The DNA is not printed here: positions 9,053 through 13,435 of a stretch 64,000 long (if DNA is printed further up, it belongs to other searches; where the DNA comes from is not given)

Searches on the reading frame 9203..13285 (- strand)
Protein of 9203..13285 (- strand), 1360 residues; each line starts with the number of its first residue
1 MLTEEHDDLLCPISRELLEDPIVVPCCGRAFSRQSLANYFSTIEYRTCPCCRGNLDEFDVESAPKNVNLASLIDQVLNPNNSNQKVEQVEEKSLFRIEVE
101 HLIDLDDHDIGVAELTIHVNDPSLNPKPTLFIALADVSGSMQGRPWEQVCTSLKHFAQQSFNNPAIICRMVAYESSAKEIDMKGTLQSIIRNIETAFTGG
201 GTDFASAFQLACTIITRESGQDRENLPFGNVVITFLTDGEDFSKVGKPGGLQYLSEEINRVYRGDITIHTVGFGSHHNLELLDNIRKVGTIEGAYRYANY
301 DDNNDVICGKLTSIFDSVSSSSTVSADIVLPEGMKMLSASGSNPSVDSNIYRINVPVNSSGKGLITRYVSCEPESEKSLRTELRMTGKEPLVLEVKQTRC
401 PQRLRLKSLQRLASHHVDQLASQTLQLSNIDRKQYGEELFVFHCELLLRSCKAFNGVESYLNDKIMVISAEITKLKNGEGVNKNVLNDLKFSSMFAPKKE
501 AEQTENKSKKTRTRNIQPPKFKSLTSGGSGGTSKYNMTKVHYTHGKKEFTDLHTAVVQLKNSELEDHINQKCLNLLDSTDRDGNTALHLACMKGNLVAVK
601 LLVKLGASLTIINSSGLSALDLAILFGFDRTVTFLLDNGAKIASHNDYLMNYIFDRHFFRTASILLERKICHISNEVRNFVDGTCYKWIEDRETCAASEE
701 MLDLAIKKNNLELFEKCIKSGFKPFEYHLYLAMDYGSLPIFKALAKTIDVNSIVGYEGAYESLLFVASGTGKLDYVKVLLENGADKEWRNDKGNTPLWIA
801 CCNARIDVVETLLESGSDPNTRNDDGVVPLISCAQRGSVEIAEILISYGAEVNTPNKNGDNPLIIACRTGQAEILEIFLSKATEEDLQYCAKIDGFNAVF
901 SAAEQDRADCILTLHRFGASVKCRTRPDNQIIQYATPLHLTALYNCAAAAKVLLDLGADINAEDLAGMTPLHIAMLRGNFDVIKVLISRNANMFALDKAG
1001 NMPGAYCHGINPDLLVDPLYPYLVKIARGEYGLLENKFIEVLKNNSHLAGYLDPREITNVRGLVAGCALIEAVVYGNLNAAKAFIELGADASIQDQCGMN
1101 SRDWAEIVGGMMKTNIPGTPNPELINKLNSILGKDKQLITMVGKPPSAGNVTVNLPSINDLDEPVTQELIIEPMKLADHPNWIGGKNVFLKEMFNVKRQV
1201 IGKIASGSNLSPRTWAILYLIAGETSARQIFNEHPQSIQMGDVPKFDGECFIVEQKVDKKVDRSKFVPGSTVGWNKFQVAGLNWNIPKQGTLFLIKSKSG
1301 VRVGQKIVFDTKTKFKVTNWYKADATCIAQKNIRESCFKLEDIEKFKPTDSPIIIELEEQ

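Call 57: search_protein_families(library=pfam, proteins=[window:9203-13285:-], max_evalue=0.001)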
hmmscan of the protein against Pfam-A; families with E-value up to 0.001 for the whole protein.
window:9203-13285:- (1360 aa): 11 families
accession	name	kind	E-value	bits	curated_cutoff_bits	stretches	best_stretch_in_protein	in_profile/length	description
PF12796.13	Ank_2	-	3.5e-53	178.6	27.3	5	729-823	1-90/90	Ankyrin repeats (3 copies)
PF00023.36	Ank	-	8.4e-48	158.1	21.1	3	582-613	1-32/33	Ankyrin repeat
PF13637.12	Ank_4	-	7.7e-41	137.7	22.7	5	942-987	5-50/50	Ankyrin repeats (many copies)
PF13606.12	Ank_3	-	9e-36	117.8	22.3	1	582-609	1-28/30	Ankyrin repeat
PF13857.12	Ank_5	-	3.9e-35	119.9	27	5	576-623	9-56/56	Ankyrin repeats (many copies)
PF00092.34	VWA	-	1.9e-10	41.6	23.8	1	134-298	5-163/174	von Willebrand factor type A domain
PF13519.12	VWA_2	-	1.3e-06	29.4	27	1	132-239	2-106/107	von Willebrand factor type A domain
PF23745.1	ANK_LRRK2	-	1.7e-05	25.1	27.5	0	833-886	39-91/130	LRRK2 ANK repeat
PF24521.3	Ank_KRIT1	-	1.8e-05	25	80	0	830-881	22-68/149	KRIT1 ankyrin-repeats domain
PF11789.14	zf-Nse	-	0.00018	21.7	27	1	3-51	6-56/57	Zinc-finger of the MIZ type in Nse subunit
PF04564.21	U-box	-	0.00073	20.1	21.4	0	7-60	3-54/73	U-box domain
